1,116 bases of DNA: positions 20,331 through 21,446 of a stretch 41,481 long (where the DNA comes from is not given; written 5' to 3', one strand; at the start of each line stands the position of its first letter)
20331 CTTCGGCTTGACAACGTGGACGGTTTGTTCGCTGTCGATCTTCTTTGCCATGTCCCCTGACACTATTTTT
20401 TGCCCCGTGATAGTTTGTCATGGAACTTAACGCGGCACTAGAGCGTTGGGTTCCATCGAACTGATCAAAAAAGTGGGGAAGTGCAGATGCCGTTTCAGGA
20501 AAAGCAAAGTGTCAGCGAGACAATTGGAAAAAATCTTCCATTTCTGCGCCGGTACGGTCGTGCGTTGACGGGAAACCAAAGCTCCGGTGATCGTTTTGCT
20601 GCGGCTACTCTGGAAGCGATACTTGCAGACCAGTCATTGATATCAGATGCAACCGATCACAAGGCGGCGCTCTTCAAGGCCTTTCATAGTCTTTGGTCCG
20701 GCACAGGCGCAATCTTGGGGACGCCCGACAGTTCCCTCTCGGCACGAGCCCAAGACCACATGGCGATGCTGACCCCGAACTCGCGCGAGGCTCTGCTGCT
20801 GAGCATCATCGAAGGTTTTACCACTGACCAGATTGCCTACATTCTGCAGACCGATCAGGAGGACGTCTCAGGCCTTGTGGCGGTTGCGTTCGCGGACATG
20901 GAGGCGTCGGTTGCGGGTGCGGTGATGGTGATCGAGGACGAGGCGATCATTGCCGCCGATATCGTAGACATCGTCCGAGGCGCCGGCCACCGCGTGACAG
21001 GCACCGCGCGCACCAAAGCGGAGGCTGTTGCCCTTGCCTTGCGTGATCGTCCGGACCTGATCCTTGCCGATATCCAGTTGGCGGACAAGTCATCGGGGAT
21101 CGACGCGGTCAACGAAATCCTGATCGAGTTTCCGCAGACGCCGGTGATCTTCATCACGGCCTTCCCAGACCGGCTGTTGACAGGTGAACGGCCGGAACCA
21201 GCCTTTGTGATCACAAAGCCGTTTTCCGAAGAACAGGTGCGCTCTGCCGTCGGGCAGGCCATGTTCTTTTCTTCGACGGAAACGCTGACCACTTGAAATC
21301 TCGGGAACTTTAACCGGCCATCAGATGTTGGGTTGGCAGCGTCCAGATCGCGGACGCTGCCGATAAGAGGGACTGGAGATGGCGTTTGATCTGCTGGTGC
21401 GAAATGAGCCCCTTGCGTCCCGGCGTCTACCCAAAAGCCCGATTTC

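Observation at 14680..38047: Unusually dense general-stress-response island: about 19 EcfG-type promoter motifs around phyR-nepR-ecfG-kinase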

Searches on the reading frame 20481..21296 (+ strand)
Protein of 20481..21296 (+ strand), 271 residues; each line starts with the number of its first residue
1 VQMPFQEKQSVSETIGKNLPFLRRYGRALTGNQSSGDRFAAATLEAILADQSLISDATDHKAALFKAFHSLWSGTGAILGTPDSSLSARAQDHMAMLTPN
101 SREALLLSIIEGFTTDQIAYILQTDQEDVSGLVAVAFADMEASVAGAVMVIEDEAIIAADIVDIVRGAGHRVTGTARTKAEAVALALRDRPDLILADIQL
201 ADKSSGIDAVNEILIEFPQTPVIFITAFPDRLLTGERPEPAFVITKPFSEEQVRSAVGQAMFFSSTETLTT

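Call 9: search_protein_families(library=pfam, proteins=[window:20481-21296:+], max_evalue=0.01)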
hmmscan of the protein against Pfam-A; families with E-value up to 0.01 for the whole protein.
window:20481-21296:+ (271 aa): 4 families
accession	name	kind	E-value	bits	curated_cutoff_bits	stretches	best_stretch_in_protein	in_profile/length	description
PF22029.2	PhyR_sigma2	-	3.2e-23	81.9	27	1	15-69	1-55/55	Sigma2 domain of PhyR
PF22233.2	PhyR_sigma-like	-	2.5e-13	50.1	27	1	96-141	3-48/50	Response regulator PhyR, sigma-like domain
PF00072.30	Response_reg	-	2.8e-13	50.4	30.2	1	148-257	1-110/111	Response regulator receiver domain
PF08281.18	Sigma70_r4_2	-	0.00019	21.4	25.7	1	94-124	8-38/54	Sigma-70, region 4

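Call 15: find_related_loci(query=window:20481-21296:+, collection=genome_contigs, flank=10000)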
Query window:20481-21296:+ (271 aa) in genome_contigs; peptide patterns used: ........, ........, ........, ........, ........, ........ (x = any residue, [..] = any of these).
282 stretches matched a pattern; 212 encode a relative of the query (tblastn E <= 1e-3); the best 80 are kept; 80 distinct loci.
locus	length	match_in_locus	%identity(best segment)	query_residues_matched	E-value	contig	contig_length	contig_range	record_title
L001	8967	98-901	85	3-270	3e-154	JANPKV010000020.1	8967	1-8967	MAG: Rhodobacterales bacterium isolate VAR_61_metabat_167 VAR_61_k141_3226750, whole genome shotgun sequence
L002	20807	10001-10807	81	2-270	3e-141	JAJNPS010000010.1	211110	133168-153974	MAG: Rhodobacterales bacterium isolate MAG_013 k141_162737, whole genome shotgun sequence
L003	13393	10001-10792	73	7-270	1e-128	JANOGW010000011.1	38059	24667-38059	MAG: Pseudorhodobacter sp. isolate SOY_64_metabat_107 SOY_64_k141_322458, whole genome shotgun sequence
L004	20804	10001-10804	73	3-270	1e-127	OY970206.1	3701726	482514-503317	MAG: uncultured Alphaproteobacteria bacterium isolate MFD04651.bin.1.17 genome assembly, chromosome: 1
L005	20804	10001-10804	72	3-270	2e-127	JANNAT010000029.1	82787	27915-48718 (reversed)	MAG: Cypionkella sp. isolate OTE_78_metabat_428 OTE_78_k141_1796738, whole genome shotgun sequence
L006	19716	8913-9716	72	3-270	4e-127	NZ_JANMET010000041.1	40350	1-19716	MAG: Tabrizicola sp. isolate OTE_70b_metabat_43 OTE_70b_k141_2245952, whole genome shotgun sequence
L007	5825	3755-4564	71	1-270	2e-125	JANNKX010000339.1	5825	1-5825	MAG: Rhodobacterales bacterium isolate SOY_38_metabat_53 SOY_38_k141_2949358, whole genome shotgun sequence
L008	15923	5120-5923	71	3-270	9e-125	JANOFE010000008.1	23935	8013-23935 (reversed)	MAG: Pseudorhodobacter sp. isolate SOY_65_concoct_198 SOY_65_k141_3528906, whole genome shotgun sequence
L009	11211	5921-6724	71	3-270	7e-123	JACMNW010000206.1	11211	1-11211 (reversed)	MAG: Pseudorhodobacter sp. isolate LF-bin-196 FL-bin-196-contig-k141_1178347, whole genome shotgun sequence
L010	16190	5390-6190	71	3-269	1e-122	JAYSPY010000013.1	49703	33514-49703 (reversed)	MAG: Pseudorhodobacter sp. isolate GFS_11612 GFS_11612_12, whole genome shotgun sequence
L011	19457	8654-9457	71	3-270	2e-122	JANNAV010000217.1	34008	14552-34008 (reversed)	MAG: Paracoccaceae bacterium isolate OTE_78_metabat_408 OTE_78_k141_1659181, whole genome shotgun sequence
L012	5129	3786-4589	71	2-269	1e-121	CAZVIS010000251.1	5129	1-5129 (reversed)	MAG TPA_asm: uncultured Rhodobacterales bacterium isolate SRP287051_co1_92 genome assembly, contig: NODE_19365_length_51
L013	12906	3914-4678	70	15-269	4e-114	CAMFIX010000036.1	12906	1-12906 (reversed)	MAG: uncultured Pseudorhodobacter sp. isolate SRR9109407_bin.8_metaWRAP_v1.3_MAG genome assembly, contig: ERZ12289979.98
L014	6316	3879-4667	69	8-270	2e-114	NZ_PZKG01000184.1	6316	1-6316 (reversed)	Cereibacter changlensis JA139 contig00184, whole genome shotgun sequence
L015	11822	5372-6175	67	2-269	5e-114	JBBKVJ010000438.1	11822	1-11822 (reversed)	MAG: Paracoccaceae bacterium isolate metabat_bins.99 k119_2933671, whole genome shotgun sequence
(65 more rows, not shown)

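Call 60: search_protein_families(library=ncbifam, proteins=[window:20487-21296:+], max_evalue=0.001)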
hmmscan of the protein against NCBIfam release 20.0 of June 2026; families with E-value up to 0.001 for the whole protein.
window:20487-21296:+ (269 aa): 30 families (the best 25 are shown)
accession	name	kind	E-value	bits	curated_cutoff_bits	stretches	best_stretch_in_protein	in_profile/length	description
NF006623.1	PRK09191.1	subfamily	6e-101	337.5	240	1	9-264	2-257/258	PhyR family response regulator anti-anti-sigma factor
NF009971.0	PRK13435.1-2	subfamily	7.9e-16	58.2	151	1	146-254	3-108/141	response regulator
NF009970.0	PRK13435.1-1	equivalog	5.7e-14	52.2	143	1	146-258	3-111/125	response regulator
NF009973.0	PRK13435.1-4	equivalog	9e-14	51.7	158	1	145-255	10-118/154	response regulator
NF009974.0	PRK13435.1-6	equivalog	1.1e-12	47.8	171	1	145-256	7-116/155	response regulator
NF009972.0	PRK13435.1-3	subfamily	1.7e-11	44.1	119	1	142-255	15-124/146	response regulator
NF008296.0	PRK11083.1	equivalog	2.7e-09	36.8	273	1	145-255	5-114/228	two-component system response regulator CreB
NF041832.1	near_NosP_CTERM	subfamily_domain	2.7e-08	33.3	400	1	137-255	244-366/370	NahK/ErcS family hybrid sensor histidine kinase/response regulator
NF041367.1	CheY_Halo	equivalog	1.1e-07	32.3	200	1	146-257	1-112/114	chemotaxis protein CheY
NF009206.0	PRK12555.1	subfamily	4.8e-07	29.1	342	1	146-225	3-81/340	chemotaxis-specific protein-glutamate methyltransferase CheB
NF001965.0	PRK00742.1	subfamily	6.2e-07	28.9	293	1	146-225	6-84/357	chemotaxis-specific protein-glutamate methyltransferase CheB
NF052445.1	RespRegMctR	equivalog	7.4e-07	28.8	300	1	146-225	4-83/205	two-component system response regulator MctR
NF040534.1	resp_reg_YycF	equivalog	1.3e-06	27.8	340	1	146-251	3-107/231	response regulator YycF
NF047785.1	respo_reg_MadR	equivalog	1.5e-06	27.8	300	1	146-229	3-89/209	MadR family response regulator transcription factor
NF008469.0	PRK11361.1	equivalog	2.7e-06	26.3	714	1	145-259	6-120/461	acetoacetate metabolism transcriptional regulator AtoC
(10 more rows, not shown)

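Call 68: search_dna_similar(query=window:20487-21296:+, collection=plasmids, mode=protein, max_rows=40, rows=spread, max_evalue=1e-30)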
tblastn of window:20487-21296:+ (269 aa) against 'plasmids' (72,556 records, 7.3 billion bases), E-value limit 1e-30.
Records with a match: 23; places in all: 28; records where one place covers at least 80% of the query: 23.
Best place of each record, by identity: 60-80% 3; <60% 20.
By first word of the organism name: Sinorhizobium 5; Ketogulonicigenium 4; Dinoroseobacter 3; Gemmobacter 2; Roseobacter 2; Rhodobacteraceae 2; Pseudorhodobacter 1; Roseicitreum 1; Sphingomonas 1; Shinella 1; and 1 more.
By predicted mobility (MOB-suite, as given by PLSDB): non-mobilizable 20; mobilizable 3.
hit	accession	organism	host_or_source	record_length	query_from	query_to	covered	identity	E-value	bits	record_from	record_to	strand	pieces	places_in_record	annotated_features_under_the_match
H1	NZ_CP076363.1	Gemmobacter fulvus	cell culture,Anabaena culture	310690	9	267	96%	68.7%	2e-98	322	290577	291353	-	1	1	response regulator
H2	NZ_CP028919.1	Gemmobacter aquarius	Whole organism,fresh water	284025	13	269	96%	67.7%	4e-98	321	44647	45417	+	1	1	response regulator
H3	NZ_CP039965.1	Pseudorhodobacter turbinis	single bacterial isolate,Turban shell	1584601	1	267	99%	63.3%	1e-91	303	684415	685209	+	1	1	record has no annotation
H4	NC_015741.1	Roseobacter litoralis Och 149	seaweed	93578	9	269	97%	59.8%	2e-83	279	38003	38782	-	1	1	response regulator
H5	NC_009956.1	Dinoroseobacter shibae DFL 12 = DSM 16493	-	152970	8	267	97%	59.9%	1e-84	282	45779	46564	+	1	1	response regulator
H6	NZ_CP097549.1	Dinoroseobacter shibae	Alexandrium ostenfeldii,pure culture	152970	8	267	97%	59.9%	1e-84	282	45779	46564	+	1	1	response regulator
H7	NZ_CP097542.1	Dinoroseobacter shibae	Prorocentrum lima,pure culture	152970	8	267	97%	59.9%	1e-84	282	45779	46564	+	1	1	response regulator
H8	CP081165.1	Rhodobacteraceae bacterium S2214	-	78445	7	267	97%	57.8%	2e-80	270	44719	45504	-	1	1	response regulator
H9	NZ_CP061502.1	Roseicitreum antarcticum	Intertidal sediment,Sandy intertidal ...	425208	8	267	97%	57.6%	2e-81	273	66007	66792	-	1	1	response regulator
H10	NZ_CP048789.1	Roseobacter ponti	cell culture,seawater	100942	9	267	96%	57.5%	5e-80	269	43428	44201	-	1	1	response regulator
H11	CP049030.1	Rhodobacteraceae bacterium SC52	Apostichopus japonicus,pure ...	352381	8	268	97%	57.1%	6e-80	269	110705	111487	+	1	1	response regulator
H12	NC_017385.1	Ketogulonicigenium vulgare WSH-001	-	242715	6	269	98%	54.0%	2e-75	256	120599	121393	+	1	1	response regulator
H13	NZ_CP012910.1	Ketogulonicigenium vulgare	cell culture,Tianjin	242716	6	269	98%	54.0%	2e-75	256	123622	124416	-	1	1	response regulator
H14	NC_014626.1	Ketogulonicigenium vulgare Y25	-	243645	6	269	98%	54.0%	2e-75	256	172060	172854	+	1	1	response regulator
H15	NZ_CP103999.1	Ketogulonicigenium vulgare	Tenebrio molitor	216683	6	269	98%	54.0%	2e-75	256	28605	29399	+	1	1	response regulator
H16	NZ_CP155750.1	Sphingomonas parapaucimobilis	Chinese cabbage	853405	8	264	96%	50.6%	1e-64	225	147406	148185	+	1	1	response regulator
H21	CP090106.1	Sinorhizobium meliloti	Medicago,Cell culture,Plant nodule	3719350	8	264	96%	48.3%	4e-62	218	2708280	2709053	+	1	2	rsiB1: PhyR-type response regulator RsiB1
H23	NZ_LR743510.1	Methylobacterium bullatum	-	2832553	8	264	96%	44.6%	2e-55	199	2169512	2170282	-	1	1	none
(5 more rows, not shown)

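Call 69: get_annotated_region(hit=H3, flank=20000)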
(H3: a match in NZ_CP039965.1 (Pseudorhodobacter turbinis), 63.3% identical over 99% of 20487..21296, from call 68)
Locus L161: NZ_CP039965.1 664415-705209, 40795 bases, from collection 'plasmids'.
description: Pseudorhodobacter turbinis strain S12M18 plasmid unnamed1, complete sequence
organism: Pseudorhodobacter turbinis (NCBI taxid 2500533)
taxonomy: Bacteria; Pseudomonadota; Alphaproteobacteria; Rhodobacterales; Paracoccaceae; Pseudorhodobacter; Pseudorhodobacter turbinis
host: -; source: single bacterial isolate,Turban shell; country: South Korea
typing (MOB-suite, as given by PLSDB): mobilizable; relaxase MOBP
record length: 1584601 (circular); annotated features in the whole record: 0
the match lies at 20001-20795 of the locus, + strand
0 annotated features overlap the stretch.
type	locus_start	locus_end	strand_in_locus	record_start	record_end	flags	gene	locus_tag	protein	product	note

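Call 70: get_annotated_region(hit=H21, flank=20000)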
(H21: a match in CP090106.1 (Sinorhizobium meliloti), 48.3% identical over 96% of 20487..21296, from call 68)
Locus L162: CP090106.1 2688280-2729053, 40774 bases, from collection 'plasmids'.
description: Sinorhizobium meliloti strain Ak57 plasmid pSymB, complete sequence
organism: Sinorhizobium meliloti (NCBI taxid 382)
taxonomy: Bacteria; Pseudomonadota; Alphaproteobacteria; Hyphomicrobiales; Rhizobiaceae; Sinorhizobium; Sinorhizobium meliloti
host: -; source: Medicago,Cell culture,Plant nodule; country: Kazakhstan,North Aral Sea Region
typing (MOB-suite, as given by PLSDB): non-mobilizable
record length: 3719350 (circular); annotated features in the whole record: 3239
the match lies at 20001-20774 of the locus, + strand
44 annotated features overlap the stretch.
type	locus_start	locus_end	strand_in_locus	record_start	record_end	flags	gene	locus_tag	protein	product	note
CDS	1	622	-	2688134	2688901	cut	-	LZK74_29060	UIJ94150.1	ABC transporter ATP-binding protein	-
CDS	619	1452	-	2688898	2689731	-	-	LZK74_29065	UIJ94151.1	ABC transporter ATP-binding protein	-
CDS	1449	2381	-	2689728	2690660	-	-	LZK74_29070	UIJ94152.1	ABC transporter permease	-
CDS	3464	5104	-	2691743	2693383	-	-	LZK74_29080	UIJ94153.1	ABC transporter substrate-binding protein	-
CDS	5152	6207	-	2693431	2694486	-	-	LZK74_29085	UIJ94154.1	dipeptidase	-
CDS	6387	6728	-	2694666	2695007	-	-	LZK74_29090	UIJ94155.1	SMR family transporter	-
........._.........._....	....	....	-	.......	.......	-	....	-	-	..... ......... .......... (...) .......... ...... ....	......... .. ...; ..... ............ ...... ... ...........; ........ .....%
CDS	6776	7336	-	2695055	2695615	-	-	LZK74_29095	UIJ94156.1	TetR/AcrR family transcriptional regulator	-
CDS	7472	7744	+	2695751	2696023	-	-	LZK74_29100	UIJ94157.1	AbrB/MazE/SpoVT family DNA-binding domain-containing protein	-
CDS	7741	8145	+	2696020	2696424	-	-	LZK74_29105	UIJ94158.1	type II toxin-antitoxin system VapC family toxin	-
CDS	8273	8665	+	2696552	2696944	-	-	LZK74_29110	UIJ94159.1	globin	-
CDS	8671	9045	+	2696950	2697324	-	-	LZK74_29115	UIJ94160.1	DUF423 domain-containing protein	-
CDS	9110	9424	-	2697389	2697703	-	-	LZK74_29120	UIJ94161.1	antibiotic biosynthesis monooxygenase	-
CDS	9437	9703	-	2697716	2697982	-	-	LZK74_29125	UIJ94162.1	hypothetical protein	-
CDS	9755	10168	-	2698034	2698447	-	-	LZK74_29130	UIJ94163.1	DUF2325 domain-containing protein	-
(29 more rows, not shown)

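Call 71: get_annotated_region(hit=H5, flank=20000)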
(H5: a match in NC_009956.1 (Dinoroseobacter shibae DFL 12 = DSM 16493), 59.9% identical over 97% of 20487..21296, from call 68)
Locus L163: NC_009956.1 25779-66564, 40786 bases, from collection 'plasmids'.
description: Dinoroseobacter shibae DFL 12 = DSM 16493 plasmid pDSHI02, complete sequence
organism: Dinoroseobacter shibae DFL 12 = DSM 16493 (NCBI taxid 398580)
taxonomy: Bacteria; Pseudomonadota; Alphaproteobacteria; Rhodobacterales; Roseobacteraceae; Dinoroseobacter; Dinoroseobacter shibae; Dinoroseobacter shibae DFL 12 = DSM 16493
host: -; source: -; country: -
typing (MOB-suite, as given by PLSDB): non-mobilizable; replicon rep_cluster_252
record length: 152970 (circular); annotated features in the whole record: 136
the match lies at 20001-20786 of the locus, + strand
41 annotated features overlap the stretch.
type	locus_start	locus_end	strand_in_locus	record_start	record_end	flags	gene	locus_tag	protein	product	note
CDS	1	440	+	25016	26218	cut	pcaF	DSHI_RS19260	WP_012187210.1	3-oxoadipyl-CoA thiolase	GO:0019619 - 3,4-dihydroxybenzoate catabolic process [Evidence IEA]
CDS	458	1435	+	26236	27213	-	paaA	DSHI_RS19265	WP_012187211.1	1,2-phenylacetyl-CoA epoxidase subunit PaaA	GO:0010124 - phenylacetate catabolic process [Evidence IEA]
CDS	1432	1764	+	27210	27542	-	paaB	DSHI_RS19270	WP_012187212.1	1,2-phenylacetyl-CoA epoxidase subunit PaaB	GO:0010124 - phenylacetate catabolic process [Evidence IEA]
CDS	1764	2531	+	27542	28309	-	paaC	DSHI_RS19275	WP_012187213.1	1,2-phenylacetyl-CoA epoxidase subunit PaaC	GO:0010124 - phenylacetate catabolic process [Evidence IEA]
CDS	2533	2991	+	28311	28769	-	paaD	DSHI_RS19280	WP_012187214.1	1,2-phenylacetyl-CoA epoxidase subunit PaaD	GO:0010124 - phenylacetate catabolic process [Evidence IEA]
CDS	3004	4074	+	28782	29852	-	-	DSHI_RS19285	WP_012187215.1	2Fe-2S iron-sulfur cluster-binding protein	-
CDS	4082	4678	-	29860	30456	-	-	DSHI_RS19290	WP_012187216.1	TetR/AcrR family transcriptional regulator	GO:0006355 - regulation of DNA-templated transcription [Evidence IEA]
CDS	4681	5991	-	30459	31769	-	paaK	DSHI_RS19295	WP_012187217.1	phenylacetate--CoA ligase PaaK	GO:0010124 - phenylacetate catabolic process [Evidence IEA]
CDS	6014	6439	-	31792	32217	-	paaI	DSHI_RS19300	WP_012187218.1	hydroxyphenylacetyl-CoA thioesterase PaaI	GO:0010124 - phenylacetate catabolic process [Evidence IEA]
CDS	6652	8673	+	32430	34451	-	-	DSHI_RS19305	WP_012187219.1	3-hydroxyacyl-CoA dehydrogenase NAD-binding domain-containing protein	GO:0006631 - fatty acid metabolic process [Evidence IEA]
CDS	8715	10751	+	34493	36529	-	paaZ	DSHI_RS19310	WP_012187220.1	phenylacetic acid degradation bifunctional protein PaaZ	-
CDS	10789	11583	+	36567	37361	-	-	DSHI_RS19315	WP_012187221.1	PaaX family transcriptional regulator C-terminal domain-containing protein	-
CDS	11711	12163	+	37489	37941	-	-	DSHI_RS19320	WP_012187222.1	hypothetical protein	-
CDS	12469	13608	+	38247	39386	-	-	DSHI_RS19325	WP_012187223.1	NAD(P)H-dependent glycerol-3-phosphate dehydrogenase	GO:0046167 - glycerol-3-phosphate biosynthetic process [Evidence IEA]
CDS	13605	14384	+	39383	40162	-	-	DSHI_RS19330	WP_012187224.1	HAD family hydrolase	-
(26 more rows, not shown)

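Call 72: get_annotated_region(hit=H23, flank=20000)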
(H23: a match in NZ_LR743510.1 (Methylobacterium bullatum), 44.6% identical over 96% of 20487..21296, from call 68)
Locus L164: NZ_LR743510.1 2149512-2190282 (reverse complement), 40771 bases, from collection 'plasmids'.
description: Methylobacterium bullatum isolate mbul2 plasmid 1
organism: Methylobacterium bullatum (NCBI taxid 570505)
taxonomy: Bacteria; Pseudomonadota; Alphaproteobacteria; Hyphomicrobiales; Methylobacteriaceae; Methylobacterium; Methylobacterium bullatum
host: -; source: -; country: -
typing (MOB-suite, as given by PLSDB): non-mobilizable
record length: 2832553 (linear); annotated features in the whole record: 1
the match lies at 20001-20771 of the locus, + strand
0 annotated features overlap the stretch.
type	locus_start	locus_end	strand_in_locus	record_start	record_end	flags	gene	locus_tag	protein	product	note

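Call 73: get_annotated_region(hit=H16, flank=20000)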
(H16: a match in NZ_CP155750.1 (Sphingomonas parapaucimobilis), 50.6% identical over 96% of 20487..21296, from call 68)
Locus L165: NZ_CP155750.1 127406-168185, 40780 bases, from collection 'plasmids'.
description: Sphingomonas parapaucimobilis strain YK209 plasmid unnamed2, complete sequence
organism: Sphingomonas parapaucimobilis (NCBI taxid 28213)
taxonomy: Bacteria; Pseudomonadota; Alphaproteobacteria; Sphingomonadales; Sphingomonadaceae; Sphingomonas; Sphingomonas parapaucimobilis
host: -; source: Chinese cabbage; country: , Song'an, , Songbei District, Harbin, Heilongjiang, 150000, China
typing (MOB-suite, as given by PLSDB): non-mobilizable
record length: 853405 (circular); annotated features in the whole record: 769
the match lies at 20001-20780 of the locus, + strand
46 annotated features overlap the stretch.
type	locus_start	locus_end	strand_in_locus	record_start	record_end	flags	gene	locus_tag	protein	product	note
CDS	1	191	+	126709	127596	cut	murB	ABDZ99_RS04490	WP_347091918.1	UDP-N-acetylmuramate dehydrogenase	-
CDS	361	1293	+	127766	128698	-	-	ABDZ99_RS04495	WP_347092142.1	D-alanine--D-alanine ligase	GO:0009252 - peptidoglycan biosynthetic process [Evidence IEA]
CDS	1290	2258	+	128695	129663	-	-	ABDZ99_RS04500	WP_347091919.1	cell division protein FtsQ/DivIB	-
CDS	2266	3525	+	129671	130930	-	ftsA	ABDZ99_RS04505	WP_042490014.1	cell division protein FtsA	GO:0043093 - FtsZ-dependent cytokinesis [Evidence IEA]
CDS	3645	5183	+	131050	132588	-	ftsZ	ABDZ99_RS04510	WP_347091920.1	cell division protein FtsZ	GO:0000910 - cytokinesis [Evidence IEA]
CDS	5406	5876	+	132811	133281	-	-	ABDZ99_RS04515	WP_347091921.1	hypothetical protein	-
CDS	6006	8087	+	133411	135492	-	-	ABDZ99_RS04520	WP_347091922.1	SPOR domain-containing protein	-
CDS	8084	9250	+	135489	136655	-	-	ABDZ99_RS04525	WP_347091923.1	deoxyguanosinetriphosphate triphosphohydrolase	-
CDS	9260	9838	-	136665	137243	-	-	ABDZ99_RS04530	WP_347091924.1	hypothetical protein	-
CDS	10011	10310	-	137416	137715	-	-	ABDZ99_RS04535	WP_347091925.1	hypothetical protein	-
CDS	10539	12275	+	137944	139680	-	argS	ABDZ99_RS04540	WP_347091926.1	arginine--tRNA ligase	GO:0006420 - arginyl-tRNA aminoacylation [Evidence IEA]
CDS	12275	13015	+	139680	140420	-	-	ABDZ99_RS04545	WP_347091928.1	SPOR domain-containing protein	-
CDS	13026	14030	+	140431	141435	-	nagZ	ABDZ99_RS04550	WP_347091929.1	beta-N-acetylhexosaminidase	GO:0005975 - carbohydrate metabolic process [Evidence IEA]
CDS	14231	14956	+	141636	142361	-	-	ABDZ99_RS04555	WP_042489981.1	ScpA family protein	GO:0051301 - cell division [Evidence IEA]; GO:0007059 - chromosome segregation [Evidence IEA]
CDS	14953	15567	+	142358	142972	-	scpB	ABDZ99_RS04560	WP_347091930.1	SMC-Scp complex subunit ScpB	GO:0007059 - chromosome segregation [Evidence IEA]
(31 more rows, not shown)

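Call 74: get_annotated_region(hit=H1, flank=20000)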
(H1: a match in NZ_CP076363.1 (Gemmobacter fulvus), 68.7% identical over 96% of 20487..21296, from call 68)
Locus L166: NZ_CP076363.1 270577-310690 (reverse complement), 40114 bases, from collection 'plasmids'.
description: Gemmobacter fulvus strain con5 plasmid p2, complete sequence
organism: Gemmobacter fulvus (NCBI taxid 2840474)
taxonomy: Bacteria; Pseudomonadota; Alphaproteobacteria; Rhodobacterales; Paracoccaceae; Gemmobacter; Gemmobacter fulvus
host: -; source: cell culture,Anabaena culture; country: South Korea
typing (MOB-suite, as given by PLSDB): non-mobilizable
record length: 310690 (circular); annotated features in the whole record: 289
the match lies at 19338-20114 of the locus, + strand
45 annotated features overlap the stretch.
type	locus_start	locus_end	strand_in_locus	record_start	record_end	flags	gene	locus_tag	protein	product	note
CDS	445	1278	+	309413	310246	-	-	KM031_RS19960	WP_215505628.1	TIGR01459 family HAD-type hydrolase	-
CDS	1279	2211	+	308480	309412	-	-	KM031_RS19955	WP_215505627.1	TIM barrel protein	-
CDS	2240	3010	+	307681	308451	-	-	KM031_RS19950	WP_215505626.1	triose-phosphate isomerase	-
CDS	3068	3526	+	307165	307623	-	-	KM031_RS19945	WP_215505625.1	RpiB/LacA/LacB family sugar-phosphate isomerase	-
CDS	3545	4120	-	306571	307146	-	-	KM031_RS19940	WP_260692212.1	cupin domain-containing protein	-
CDS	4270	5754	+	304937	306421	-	-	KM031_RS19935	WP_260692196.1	NAD-dependent succinate-semialdehyde dehydrogenase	-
CDS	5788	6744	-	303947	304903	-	speB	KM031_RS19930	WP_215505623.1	agmatinase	GO:0008295 - spermidine biosynthetic process [Evidence IEA]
CDS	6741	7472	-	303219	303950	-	-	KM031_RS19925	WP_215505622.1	MBL fold metallo-hydrolase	-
CDS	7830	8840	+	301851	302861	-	-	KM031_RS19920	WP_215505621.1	histidine kinase dimerization/phosphoacceptor domain -containing protein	-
CDS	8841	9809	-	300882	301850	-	-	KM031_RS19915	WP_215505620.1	putative zinc-binding metallopeptidase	-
CDS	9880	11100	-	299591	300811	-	-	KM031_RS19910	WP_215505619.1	sugar phosphate nucleotidyltransferase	GO:0009058 - biosynthetic process [Evidence IEA]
CDS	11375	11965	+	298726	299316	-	-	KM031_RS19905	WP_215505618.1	nucleoside 2-deoxyribosyltransferase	-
CDS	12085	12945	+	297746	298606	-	-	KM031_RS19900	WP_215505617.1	PRC-barrel domain-containing protein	GO:0019684 - photosynthesis, light reaction [Evidence IEA]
CDS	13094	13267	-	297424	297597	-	-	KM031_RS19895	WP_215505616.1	DUF1328 domain-containing protein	-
CDS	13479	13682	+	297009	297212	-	-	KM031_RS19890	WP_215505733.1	PLD nuclease N-terminal domain-containing protein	-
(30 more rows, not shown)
